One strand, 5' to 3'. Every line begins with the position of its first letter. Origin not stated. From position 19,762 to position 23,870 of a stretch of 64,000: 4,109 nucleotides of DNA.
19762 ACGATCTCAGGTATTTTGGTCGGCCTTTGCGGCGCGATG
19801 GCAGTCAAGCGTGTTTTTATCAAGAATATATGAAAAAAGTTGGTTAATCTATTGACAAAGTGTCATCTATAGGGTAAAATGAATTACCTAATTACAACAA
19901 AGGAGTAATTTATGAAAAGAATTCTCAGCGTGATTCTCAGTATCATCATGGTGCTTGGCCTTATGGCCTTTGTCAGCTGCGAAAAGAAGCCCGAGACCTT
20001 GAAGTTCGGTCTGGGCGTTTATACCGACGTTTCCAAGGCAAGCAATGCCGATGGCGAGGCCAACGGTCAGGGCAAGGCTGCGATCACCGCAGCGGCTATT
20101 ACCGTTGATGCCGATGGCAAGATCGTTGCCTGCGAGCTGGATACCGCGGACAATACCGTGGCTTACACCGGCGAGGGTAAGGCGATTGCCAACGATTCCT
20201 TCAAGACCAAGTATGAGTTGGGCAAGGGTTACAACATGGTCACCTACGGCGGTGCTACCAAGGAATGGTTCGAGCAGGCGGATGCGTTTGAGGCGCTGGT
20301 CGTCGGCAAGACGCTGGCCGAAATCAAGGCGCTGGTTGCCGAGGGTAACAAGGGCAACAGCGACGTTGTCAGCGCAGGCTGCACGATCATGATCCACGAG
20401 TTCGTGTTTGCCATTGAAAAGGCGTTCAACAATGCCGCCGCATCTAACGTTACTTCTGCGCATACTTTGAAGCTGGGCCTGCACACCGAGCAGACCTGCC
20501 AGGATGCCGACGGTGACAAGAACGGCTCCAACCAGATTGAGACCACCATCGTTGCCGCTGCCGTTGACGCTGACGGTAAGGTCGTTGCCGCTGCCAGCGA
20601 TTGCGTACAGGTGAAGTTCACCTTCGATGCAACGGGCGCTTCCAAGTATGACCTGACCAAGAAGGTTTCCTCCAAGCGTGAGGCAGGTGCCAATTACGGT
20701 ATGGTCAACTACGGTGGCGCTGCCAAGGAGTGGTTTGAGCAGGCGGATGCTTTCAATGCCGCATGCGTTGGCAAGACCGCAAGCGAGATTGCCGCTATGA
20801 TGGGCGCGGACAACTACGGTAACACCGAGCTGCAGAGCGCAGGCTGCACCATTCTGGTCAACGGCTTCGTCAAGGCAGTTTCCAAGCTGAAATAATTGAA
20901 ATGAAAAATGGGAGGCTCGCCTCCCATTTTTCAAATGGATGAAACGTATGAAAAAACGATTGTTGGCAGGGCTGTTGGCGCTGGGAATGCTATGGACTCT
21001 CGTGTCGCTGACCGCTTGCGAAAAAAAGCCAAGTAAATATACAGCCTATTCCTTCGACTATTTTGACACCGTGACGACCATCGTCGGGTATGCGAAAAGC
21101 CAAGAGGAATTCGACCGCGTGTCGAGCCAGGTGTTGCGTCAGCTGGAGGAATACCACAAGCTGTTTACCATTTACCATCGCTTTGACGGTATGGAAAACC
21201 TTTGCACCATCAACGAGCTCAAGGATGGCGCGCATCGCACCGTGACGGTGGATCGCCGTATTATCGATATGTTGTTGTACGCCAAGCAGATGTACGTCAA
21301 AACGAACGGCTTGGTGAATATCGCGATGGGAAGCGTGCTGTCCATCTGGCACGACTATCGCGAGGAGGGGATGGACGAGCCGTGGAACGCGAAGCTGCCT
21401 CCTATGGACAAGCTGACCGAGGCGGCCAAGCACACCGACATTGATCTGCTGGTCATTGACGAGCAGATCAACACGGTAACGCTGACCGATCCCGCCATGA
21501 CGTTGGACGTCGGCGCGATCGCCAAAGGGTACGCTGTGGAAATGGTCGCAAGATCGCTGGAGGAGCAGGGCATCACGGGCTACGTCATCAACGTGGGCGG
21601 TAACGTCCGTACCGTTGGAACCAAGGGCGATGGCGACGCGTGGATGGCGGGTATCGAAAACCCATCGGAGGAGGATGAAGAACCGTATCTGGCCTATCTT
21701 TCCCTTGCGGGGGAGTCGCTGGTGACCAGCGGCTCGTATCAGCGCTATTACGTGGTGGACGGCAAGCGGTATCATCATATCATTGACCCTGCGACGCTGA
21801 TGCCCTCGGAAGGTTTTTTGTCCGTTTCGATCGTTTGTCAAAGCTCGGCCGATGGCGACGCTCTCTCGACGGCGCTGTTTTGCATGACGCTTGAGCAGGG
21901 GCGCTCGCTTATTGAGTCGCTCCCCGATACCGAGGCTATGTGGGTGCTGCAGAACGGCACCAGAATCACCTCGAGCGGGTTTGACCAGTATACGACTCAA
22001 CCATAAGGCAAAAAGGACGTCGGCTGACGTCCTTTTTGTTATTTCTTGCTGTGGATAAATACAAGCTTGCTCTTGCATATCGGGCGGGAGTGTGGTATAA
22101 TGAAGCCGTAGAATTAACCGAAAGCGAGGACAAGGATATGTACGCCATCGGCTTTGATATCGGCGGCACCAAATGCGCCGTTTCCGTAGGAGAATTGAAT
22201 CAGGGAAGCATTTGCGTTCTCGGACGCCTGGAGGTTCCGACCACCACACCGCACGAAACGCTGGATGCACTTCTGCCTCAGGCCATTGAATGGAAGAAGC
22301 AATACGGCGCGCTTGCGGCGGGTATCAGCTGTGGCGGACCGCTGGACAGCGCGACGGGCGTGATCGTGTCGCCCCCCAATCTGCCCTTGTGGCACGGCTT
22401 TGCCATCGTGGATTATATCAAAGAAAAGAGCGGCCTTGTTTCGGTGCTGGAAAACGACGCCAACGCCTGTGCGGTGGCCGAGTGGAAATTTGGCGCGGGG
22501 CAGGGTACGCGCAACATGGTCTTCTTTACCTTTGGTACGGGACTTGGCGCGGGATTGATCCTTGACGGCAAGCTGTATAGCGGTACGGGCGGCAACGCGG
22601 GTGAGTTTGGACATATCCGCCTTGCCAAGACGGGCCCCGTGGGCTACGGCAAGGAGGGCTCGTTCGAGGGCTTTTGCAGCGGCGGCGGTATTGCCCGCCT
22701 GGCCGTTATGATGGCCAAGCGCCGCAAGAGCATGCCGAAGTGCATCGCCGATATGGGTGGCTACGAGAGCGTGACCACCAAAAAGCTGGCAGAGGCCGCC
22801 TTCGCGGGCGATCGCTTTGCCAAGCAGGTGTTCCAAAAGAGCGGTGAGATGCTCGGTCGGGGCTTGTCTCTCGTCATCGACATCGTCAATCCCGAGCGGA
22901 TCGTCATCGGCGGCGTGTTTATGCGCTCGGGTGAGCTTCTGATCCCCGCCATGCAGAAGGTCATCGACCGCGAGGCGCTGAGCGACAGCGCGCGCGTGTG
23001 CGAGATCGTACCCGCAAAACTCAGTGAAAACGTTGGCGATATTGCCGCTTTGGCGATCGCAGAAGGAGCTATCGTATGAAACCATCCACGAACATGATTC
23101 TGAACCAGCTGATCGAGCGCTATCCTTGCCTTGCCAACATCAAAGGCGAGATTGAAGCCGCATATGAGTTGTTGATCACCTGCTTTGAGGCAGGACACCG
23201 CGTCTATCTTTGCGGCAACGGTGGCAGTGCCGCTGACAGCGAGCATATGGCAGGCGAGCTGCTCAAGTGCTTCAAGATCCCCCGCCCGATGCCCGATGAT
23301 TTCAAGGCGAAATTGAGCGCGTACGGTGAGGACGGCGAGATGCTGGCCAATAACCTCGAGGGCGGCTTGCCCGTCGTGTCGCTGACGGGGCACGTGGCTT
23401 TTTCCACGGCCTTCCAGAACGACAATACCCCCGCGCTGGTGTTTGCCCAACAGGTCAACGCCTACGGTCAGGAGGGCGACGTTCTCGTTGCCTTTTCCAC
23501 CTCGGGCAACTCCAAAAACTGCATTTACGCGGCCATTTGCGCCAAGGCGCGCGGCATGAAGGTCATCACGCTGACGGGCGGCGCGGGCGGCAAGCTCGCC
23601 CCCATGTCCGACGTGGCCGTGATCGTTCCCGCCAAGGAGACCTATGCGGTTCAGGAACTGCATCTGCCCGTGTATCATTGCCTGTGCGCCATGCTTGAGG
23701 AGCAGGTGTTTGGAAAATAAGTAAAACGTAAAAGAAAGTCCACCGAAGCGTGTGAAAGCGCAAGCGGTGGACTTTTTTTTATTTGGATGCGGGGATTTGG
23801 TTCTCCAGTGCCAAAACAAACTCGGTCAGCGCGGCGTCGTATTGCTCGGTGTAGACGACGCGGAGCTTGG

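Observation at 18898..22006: An extracytoplasmic flavinylation / electron-transfer-like module attached directly to rnfCDGEAB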

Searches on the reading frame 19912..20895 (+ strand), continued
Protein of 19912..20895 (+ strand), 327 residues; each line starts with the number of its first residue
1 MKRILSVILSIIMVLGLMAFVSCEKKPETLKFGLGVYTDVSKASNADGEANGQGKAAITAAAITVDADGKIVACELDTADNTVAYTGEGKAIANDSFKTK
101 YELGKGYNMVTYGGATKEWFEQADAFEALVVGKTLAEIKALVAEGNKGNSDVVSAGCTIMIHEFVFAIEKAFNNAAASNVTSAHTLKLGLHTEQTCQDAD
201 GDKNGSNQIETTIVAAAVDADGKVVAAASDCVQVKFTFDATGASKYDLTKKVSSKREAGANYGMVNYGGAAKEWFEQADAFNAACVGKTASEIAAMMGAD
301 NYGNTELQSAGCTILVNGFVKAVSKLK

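Call 103: search_protein_families(library=pfam, proteins=[L171:11094-12005:+, L171:12116-13459:+, L171:13900-14784:+, L171:3005-4000:-, L171:1347-3005:-, L144:10697-11167:+, L144:11171-12358:+, L144:12328-13011:+, L144:13177-14181:+, L171:8815-9912:+], max_evalue=0.001)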
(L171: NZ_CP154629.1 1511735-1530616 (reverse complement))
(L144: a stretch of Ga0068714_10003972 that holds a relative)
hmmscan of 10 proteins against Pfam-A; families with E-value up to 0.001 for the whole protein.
L171:11094-12005:+ (304 aa): 1 family
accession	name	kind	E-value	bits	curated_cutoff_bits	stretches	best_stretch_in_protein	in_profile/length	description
PF00753.33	Lactamase_B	-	2.1e-18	67.4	22.7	1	33-215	9-196/196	Metallo-beta-lactamase superfamily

L171:12116-13459:+ (448 aa): 4 families
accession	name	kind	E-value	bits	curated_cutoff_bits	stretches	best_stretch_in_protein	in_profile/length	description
PF00696.33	AA_kinase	-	5.8e-32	111.7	24.9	1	10-271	2-234/234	Amino acid kinase family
PF22468.2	ACT_9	-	2.9e-26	91.4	27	1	384-443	2-61/61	ACT domain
PF01842.31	ACT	-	7.2e-10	38.9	27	1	395-434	12-56/66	ACT domain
PF13840.12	ACT_7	-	2e-08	34.4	27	1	377-438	3-62/65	ACT domain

L171:13900-14784:+ (295 aa): 6 families
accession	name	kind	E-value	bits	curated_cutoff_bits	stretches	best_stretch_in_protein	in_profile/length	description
PF00877.26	NLPC_P60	-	6.4e-30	103.7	23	1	184-291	1-104/105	NlpC/P60 family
PF08239.17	SH3_3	-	6.3e-23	81.2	27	2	104-153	2-53/54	Bacterial SH3 domain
PF06347.19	SH3_4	-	1.3e-09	38.1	24.1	1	37-90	1-54/56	Bacterial SH3 domain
PF05382.19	Amidase_5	-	1.4e-08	35.2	21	1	191-285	23-125/142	Bacteriophage peptidoglycan hydrolase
PF05708.18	Peptidase_C92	-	4.5e-06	27.3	27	1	148-219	56-129/166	Permuted papain-like amidase enzyme, YaeF/YiiX, C92 family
PF18348.7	SH3_16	-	6.2e-06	26.3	25.8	1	43-88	1-47/49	Bacterial dipeptidyl-peptidase Sh3 domain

L171:3005-4000:- (332 aa): 6 families
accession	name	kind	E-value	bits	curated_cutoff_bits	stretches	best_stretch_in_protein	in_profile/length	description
PF07991.19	KARI_N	-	1.4e-76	256.2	20.6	1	15-179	1-165/165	Acetohydroxy acid isomeroreductase, NADPH-binding domain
PF01450.25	KARI_C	-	1.1e-62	211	29.1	1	185-327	1-143/144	Ketol-acid reductoisomerase, C-terminal domain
PF02826.25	2-Hacid_dh_C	-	5.7e-09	36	25.1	1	8-106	26-124/178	D-isomer specific 2-hydroxyacid dehydrogenase, NAD binding domain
PF03807.23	F420_oxidored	-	2.1e-08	35.1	21.6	1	20-105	1-88/94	NADP oxidoreductase coenzyme F420-dependent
PF03446.21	NAD_binding_2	-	1.1e-07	32.4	21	1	20-106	1-90/161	NAD binding domain of 6-phosphogluconate dehydrogenase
PF00670.27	AdoHcyase_NAD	-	6.9e-05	23.5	27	1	15-79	20-83/162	S-adenosyl-L-homocysteine hydrolase, NAD binding domain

L171:1347-3005:- (553 aa): 2 families
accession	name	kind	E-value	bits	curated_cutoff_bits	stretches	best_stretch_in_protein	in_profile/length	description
PF00920.27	ILVD_EDD_N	-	6.3e-137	456.4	27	1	32-348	1-315/316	Dihydroxy-acid/6-phosphogluconate dehydratase N-terminal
PF24877.1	ILV_EDD_C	-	4e-73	245.4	27.7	1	358-550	2-191/191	Dihydroxy-acid/6-phosphogluconate dehydratase C-terminal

L144:10697-11167:+ (157 aa): 2 families
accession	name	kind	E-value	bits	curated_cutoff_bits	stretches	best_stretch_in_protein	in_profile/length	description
PF13686.11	DrsE_2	-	3.5e-36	124.9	25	2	71-156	73-156/156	DsrE/DsrF/DrsH-like family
PF02635.20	DsrE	-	2.6e-06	28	22.7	1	22-146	2-105/116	DsrE/DsrF-like family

L144:11171-12358:+ (396 aa): 4 families
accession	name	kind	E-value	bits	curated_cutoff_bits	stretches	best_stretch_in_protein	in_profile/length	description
PF00266.25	Aminotran_5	-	2.3e-65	221.4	21.5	1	14-376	1-371/371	Aminotransferase class-V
PF01041.23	DegT_DnrJ_EryC1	-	6.7e-07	29.3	19.8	1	83-194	44-150/360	DegT/DnrJ/EryC1/StrS aminotransferase family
PF01212.27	Beta_elim_lyase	-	1.8e-05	24.7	27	1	122-193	90-172/288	Beta-eliminating lyase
PF01053.26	Cys_Met_Meta_PP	-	0.00032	19.8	27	1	84-193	73-177/381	Cys/Met metabolism PLP-dependent enzyme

L144:12328-13011:+ (228 aa): 2 families
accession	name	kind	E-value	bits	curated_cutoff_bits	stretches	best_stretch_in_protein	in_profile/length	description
PF01592.21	NifU_N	-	4.6e-44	150.1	22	1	22-143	2-124/127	NifU-like N terminal domain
PF01883.24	FeS_assembly_P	-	2.5e-12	47.3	23.5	1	155-224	2-71/73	Iron-sulfur cluster assembly protein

L144:13177-14181:+ (335 aa): 2 families
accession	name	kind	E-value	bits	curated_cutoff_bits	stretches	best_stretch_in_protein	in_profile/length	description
PF00155.27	Aminotran_1_2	-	1e-29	104.3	19.7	1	54-324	18-292/361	Aminotransferase class I and II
PF12897.13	Asp_aminotransf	-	2.9e-07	30.1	27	1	126-270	124-271/421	Aspartate amino-transferase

L171:8815-9912:+ (366 aa): 1 family
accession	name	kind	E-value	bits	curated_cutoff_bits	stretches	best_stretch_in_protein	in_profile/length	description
PF01466.24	Skp1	-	0.00023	21.4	22.3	0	158-172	10-24/48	Skp1 family, dimerisation domain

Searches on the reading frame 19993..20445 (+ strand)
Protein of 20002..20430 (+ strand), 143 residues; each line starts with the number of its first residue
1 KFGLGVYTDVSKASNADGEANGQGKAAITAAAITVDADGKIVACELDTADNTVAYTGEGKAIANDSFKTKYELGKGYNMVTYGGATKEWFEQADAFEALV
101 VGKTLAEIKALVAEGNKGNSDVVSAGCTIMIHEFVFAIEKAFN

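Call 34: search_protein_families(library=pfam, proteins=[window:20002-20430:+], max_evalue=10)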
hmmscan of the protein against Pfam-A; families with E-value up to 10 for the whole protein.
window:20002-20430:+ (143 aa): 1 family
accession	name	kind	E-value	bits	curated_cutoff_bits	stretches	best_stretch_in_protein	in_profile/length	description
PF02738.23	MoCoBD_1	-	0.0038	16.8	27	1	20-66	133-179/244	Molybdopterin cofactor-binding domain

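Call 65: predict_structure(alignment_id=A3)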
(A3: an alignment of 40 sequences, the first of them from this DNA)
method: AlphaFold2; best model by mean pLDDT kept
length: 151 residues; sequences in the alignment: 40
mean_pLDDT: 95.5   pTM: 0.89
mean pLDDT of the five models: 95.5, 95.3, 94.1, 93.9, 93.8
residues with pLDDT >= 90: 138; 70-90: 13; 50-70: 0; < 50: 0
segments of 3 or more residues with pLDDT < 50: none
pLDDT, mean of each block of 10 residues (from residue 1): 96 94 92 98 98 94 87 95 93 98 99 97 97 97 98 87
secondary structure, 60 per line:
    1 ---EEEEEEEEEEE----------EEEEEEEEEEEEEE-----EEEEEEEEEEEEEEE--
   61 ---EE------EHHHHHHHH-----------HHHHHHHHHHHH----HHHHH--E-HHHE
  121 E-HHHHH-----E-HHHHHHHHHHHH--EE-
elements in order: E4-14 E25-38 E44-58 H73-80 H92-103 H108-112 H123-127 H135-146

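Call 69: fold_search(model_id=the predicted structure, library=pdb)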
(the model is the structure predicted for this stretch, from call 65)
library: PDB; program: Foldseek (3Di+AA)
matches with E <= 10: 851; with E <= 0.001: 0
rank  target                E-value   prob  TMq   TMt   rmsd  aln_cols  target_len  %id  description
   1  8rmc_D                2.2e-02  0.96  0.33  0.39   9.2       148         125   17  Structure of the FDX2-bound core ISC complex (proximal conformation) (released 2024-12-18)
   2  5wlw_H                2.7e-02  0.97  0.36  0.42   8.1       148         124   18  Crystal Structure of the Human Mitochondrial Cysteine Desulfurase with active Cysteine Loop within ISCU1 active site,  (released 2017-11-15)
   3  5wkp_H                2.9e-02  0.97  0.36  0.42   7.8       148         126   17  Crystal Structure of the Human mitochondrial Cysteine Desulfurase in complex with ISD11 and Iron-Sulfur Cluster Scaffo (released 2017-11-15)
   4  5wlw_D                3.4e-02  0.85  0.29  0.33   9.8       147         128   15  Crystal Structure of the Human Mitochondrial Cysteine Desulfurase with active Cysteine Loop within ISCU1 active site,  (released 2017-11-15)
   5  7rtk_D                4.6e-02  0.85  0.31  0.36   8.5       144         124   17  Structure of the (NIAU)2 complex with N-terminal mutation of ISCU2 Y35D at 2.5 A resolution (released 2021-08-25)
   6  8pk8_D                5.4e-02  0.92  0.34  0.40   7.7       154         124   18  Structure of the human mitochondrial iron-sulfur cluster biosynthesis complex during persulfide transfer (persulfide o (released 2024-05-01)
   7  6wi2_D                5.7e-02  0.94  0.36  0.42   7.1       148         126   19  Structure of human mitochondrial complex Nfs1-ISCU2-ISD11 with E.coli ACP1 at 1.95 A resolution (NIAU)2. N-terminal mu (released 2020-04-22)
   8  6w1d_D                5.7e-02  0.93  0.35  0.41   7.9       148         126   18  Structure of human mitochondrial complex Nfs1-ISCU2 (WT)-ISD11 with E.coli ACP1 at 1.8 A resolution (NIAU)2 (released 2020-03-18)
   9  5wkp_D                7.7e-02  0.89  0.34  0.42   8.3       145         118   14  Crystal Structure of the Human mitochondrial Cysteine Desulfurase in complex with ISD11 and Iron-Sulfur Cluster Scaffo (released 2017-11-15)
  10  6uxe_D                8.1e-02  0.89  0.35  0.40   7.9       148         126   18  Structure of the human mitochondrial desulfurase complex Nfs1-ISCU2(M140I)-ISD11 with E.coli ACP1 at 1.57 A resolution (released 2019-11-20)
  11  6wih_D                8.1e-02  0.77  0.31  0.36   8.5       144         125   17  N-terminal mutation of ISCU2 (L35H36) traps Nfs1 Cys loop in the active site of ISCU2 without metal present. Structure (released 2020-05-13)
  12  1wfz_MODEL_1_A        8.1e-02  0.66  0.29  0.33   9.1       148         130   18  Solution structure of Iron-sulfur cluster protein U (IscU) (released 2004-11-27)
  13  5d9r                  9.1e-02  0.57  0.23  0.25   7.2        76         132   17  Crystal structure of a conserved domain in the intermembrane space region of the plastid division protein ARC6 (released 2015-11-11)
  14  5u9o_H                1.4e-01  0.57  0.25  0.27  10.1        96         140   17  Cocrystal structure of the intermembrane space region of the plastid division proteins PARC6 and PDV1 (released 2017-12-20)
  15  2h1t_A                1.9e-01  0.23  0.17  0.14  18.7        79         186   11  Crystal structure of a duf1089 family protein (pa1994) from pseudomonas aeruginosa at 1.80 A resolution (released 2006-05-30)
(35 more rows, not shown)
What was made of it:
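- The weak Foldseek hits are to the Fe-S scaffold IscU (E 0.02-0.3, TM 0.33-0.42; call 69).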

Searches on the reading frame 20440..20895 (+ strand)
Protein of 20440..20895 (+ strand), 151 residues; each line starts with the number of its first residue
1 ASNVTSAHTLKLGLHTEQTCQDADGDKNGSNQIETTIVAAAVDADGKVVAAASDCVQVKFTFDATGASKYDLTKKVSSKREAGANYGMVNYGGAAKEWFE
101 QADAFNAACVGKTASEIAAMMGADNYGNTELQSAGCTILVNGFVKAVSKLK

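Call 34: search_protein_families(library=pfam, proteins=[window:20440-20895:+], max_evalue=10)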
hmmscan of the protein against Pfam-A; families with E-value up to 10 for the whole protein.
window:20440-20895:+ (151 aa): 2 families
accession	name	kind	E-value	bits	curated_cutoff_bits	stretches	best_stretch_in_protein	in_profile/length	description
PF19469.4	DUF6006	-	0.14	12.2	26.3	1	40-105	58-118/140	Family of unknown function (DUF6006)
PF19288.4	CofH_C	-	0.34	11.2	27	1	7-42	53-88/125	CofH/MqnC C-terminal region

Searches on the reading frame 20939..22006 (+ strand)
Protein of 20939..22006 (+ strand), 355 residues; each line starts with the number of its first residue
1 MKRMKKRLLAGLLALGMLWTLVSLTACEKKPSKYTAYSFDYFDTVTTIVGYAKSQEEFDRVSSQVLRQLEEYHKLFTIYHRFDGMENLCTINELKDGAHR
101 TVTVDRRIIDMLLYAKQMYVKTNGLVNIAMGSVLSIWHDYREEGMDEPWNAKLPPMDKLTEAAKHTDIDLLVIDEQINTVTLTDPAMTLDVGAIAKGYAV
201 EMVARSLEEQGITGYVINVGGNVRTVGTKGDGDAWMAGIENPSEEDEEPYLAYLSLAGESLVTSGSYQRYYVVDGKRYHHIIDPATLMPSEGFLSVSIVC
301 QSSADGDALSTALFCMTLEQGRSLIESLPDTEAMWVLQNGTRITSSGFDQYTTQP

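Call 3: search_protein_families(library=pfam, proteins=[window:20939-22006:+], max_evalue=0.1)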
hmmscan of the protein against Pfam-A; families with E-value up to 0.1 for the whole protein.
window:20939-22006:+ (355 aa): 1 family
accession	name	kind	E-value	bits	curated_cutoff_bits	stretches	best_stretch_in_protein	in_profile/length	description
PF02424.20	ApbE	-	4.5e-68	230.1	25.6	1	43-335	2-266/266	ApbE family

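Call 4: search_protein_families(library=ncbifam, proteins=[window:20939-22006:+], max_evalue=0.1)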
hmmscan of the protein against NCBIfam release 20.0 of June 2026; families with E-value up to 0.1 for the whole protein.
window:20939-22006:+ (355 aa): 1 family
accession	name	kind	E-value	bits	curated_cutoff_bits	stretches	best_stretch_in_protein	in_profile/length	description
NF007774.0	PRK10461.1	equivalog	3.1e-34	118.4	498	1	22-326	15-318/351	FAD:protein FMN transferase ApbE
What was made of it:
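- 20939..22006 (+): apbE: lipoprotein FAD:protein FMN transferase. calls 3, 4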

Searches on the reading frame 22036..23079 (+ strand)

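Call 24: search_protein_families(library=pfam, proteins=[window:22036-23079:+], max_evalue=0.00001)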
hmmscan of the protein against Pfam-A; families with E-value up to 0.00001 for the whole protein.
window:22036-23079:+ (347 aa): 1 family
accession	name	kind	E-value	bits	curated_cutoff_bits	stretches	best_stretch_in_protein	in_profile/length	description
PF00480.26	ROK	-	8.8e-52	176.9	22.9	1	38-343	2-292/294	ROK family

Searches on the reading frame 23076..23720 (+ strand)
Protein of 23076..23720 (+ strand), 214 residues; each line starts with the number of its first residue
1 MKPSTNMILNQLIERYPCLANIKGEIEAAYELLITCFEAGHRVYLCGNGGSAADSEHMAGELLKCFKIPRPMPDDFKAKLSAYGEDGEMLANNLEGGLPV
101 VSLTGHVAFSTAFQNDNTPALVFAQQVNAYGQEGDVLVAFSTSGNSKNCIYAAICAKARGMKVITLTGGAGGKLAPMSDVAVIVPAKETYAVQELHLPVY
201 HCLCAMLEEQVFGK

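Call 24: search_protein_families(library=pfam, proteins=[window:23076-23720:+], max_evalue=0.00001)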
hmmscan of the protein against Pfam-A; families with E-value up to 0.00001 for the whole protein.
window:23076-23720:+ (214 aa): 2 families
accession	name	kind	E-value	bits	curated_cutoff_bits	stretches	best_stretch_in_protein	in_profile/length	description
PF13580.11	SIS_2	-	9.7e-23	81.2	27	2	122-168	90-138/138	SIS domain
PF01380.27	SIS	-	1.3e-10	41.6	25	1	123-190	43-110/131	SIS domain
